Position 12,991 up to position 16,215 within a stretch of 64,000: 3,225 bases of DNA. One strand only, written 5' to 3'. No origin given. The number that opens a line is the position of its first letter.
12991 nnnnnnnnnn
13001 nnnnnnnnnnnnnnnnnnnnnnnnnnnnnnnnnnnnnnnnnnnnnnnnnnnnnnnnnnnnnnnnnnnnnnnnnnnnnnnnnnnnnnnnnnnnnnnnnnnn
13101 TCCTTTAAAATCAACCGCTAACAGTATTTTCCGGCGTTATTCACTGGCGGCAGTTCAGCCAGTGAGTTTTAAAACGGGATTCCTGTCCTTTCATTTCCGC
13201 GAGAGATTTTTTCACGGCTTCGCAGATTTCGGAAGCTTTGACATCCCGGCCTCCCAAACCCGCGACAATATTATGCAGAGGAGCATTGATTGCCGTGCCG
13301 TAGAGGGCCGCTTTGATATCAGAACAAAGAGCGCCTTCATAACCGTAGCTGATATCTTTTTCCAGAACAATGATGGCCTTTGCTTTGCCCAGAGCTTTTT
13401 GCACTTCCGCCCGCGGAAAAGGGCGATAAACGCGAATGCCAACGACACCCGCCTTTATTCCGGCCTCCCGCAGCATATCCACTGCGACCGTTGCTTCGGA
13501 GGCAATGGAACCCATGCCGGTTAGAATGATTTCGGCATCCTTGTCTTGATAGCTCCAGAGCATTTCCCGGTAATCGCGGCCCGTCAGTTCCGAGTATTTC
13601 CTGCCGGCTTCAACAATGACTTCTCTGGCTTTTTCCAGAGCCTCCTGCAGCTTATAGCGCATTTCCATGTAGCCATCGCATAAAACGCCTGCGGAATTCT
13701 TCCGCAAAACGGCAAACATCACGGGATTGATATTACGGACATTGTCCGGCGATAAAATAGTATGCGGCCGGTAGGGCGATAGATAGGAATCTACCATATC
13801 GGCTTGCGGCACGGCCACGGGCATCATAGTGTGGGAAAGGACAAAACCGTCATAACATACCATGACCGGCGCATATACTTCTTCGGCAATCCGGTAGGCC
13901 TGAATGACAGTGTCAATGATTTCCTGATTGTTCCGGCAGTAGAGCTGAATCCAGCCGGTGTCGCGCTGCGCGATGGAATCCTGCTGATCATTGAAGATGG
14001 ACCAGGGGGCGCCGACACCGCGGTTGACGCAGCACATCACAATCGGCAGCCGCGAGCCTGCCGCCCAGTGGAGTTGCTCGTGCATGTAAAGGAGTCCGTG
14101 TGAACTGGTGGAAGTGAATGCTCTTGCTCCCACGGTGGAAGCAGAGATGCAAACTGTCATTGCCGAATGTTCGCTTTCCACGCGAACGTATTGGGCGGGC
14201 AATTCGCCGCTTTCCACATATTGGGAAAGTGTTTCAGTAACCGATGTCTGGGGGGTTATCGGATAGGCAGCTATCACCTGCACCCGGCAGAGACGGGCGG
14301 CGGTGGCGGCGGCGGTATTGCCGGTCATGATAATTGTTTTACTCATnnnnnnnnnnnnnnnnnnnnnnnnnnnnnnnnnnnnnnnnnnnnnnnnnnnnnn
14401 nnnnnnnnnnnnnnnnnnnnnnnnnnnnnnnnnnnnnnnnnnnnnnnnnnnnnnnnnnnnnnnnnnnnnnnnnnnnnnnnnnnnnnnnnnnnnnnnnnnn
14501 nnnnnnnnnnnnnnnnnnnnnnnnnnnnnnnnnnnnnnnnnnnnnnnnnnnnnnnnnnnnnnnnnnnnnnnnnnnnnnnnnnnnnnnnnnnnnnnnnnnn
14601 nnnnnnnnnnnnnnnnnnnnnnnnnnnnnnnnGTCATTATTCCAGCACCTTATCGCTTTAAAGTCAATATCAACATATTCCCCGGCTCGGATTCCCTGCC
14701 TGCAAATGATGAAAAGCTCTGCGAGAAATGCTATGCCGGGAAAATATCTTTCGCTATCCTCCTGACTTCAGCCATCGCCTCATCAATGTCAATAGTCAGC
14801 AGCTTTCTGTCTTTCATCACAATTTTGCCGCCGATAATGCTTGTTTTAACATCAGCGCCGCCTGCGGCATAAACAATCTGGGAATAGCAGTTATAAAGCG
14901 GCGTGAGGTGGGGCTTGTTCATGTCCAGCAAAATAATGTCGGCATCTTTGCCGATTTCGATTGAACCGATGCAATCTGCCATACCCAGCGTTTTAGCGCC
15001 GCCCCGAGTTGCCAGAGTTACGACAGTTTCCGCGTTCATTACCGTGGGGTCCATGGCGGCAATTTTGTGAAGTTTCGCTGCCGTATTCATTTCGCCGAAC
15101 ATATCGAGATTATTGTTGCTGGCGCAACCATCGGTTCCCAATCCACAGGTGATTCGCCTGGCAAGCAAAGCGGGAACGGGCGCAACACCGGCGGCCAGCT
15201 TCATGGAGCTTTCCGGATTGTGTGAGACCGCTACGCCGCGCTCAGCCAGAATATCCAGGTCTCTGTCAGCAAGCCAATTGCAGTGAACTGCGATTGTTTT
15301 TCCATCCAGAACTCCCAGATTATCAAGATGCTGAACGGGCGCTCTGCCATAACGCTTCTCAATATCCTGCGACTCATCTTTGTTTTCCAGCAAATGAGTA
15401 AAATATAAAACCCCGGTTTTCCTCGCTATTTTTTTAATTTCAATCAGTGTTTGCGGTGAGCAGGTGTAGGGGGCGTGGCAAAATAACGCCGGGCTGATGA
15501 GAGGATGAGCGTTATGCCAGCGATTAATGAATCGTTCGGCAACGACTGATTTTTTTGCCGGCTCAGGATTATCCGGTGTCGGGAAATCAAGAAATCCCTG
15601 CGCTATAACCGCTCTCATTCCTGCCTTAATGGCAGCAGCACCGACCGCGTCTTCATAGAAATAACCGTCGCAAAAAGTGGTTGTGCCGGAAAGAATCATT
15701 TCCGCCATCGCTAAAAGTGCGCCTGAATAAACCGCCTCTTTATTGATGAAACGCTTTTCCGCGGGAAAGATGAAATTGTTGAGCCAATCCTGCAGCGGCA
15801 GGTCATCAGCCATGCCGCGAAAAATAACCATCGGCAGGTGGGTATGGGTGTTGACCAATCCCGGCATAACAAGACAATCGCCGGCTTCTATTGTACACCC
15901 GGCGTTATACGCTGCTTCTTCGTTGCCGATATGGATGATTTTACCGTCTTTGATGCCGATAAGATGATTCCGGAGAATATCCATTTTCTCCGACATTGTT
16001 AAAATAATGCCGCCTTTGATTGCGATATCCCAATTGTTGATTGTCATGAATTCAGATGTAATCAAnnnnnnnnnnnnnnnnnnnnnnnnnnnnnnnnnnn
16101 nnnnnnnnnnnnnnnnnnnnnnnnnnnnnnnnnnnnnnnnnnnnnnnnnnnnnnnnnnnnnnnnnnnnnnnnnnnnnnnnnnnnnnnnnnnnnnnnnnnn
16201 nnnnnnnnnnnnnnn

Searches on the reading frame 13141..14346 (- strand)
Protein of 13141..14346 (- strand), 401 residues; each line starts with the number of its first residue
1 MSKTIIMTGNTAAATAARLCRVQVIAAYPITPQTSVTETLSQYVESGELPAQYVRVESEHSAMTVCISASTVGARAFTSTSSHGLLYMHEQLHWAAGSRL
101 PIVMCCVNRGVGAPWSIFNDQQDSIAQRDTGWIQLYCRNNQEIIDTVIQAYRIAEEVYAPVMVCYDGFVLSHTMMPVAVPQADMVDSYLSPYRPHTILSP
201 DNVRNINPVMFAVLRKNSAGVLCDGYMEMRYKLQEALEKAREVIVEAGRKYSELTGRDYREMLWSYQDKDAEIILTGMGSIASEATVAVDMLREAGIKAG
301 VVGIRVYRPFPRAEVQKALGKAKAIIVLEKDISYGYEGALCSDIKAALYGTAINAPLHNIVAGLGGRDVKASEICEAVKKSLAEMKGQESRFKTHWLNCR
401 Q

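Call 82: search_protein_families(library=pfam, proteins=[window:13141-14346:-], max_evalue=0.0001)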
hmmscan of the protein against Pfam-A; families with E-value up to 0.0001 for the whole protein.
window:13141-14346:- (401 aa): 3 families
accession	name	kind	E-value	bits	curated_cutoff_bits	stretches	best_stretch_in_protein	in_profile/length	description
PF01855.24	POR_N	-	1.3e-68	231.7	27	1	16-246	2-228/231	Pyruvate flavodoxin/ferredoxin oxidoreductase, thiamine diP-bdg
PF17147.9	PFOR_II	-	1.2e-29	103.1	27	1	271-374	1-102/102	Pyruvate:ferredoxin oxidoreductase core domain II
PF02780.25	Transketolase_C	-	1.2e-08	35.4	25.9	1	268-360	7-99/124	Transketolase, C-terminal domain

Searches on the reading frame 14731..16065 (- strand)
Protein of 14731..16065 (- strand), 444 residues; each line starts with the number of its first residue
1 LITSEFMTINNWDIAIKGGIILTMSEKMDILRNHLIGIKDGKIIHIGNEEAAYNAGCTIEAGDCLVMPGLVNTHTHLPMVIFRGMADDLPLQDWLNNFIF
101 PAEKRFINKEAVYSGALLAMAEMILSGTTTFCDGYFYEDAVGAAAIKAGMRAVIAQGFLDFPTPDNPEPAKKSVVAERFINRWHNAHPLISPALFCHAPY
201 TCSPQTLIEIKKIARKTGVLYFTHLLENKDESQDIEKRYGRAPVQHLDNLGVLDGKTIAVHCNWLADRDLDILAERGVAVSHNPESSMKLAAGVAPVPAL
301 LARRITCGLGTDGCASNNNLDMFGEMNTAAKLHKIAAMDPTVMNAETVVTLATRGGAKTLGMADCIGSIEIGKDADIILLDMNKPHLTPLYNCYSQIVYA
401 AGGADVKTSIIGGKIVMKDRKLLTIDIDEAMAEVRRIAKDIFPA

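Call 82: search_protein_families(library=pfam, proteins=[window:14731-16065:-], max_evalue=0.0001)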
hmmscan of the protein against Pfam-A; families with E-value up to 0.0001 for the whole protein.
window:14731-16065:- (444 aa): 2 families
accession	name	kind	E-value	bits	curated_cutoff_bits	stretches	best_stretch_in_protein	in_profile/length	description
PF01979.26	Amidohydro_1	-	4.7e-69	233.7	25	1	65-416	1-345/345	Amidohydrolase family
PF07969.17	Amidohydro_3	-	3.2e-17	63.6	29.7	1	200-416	257-471/472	Amidohydrolase family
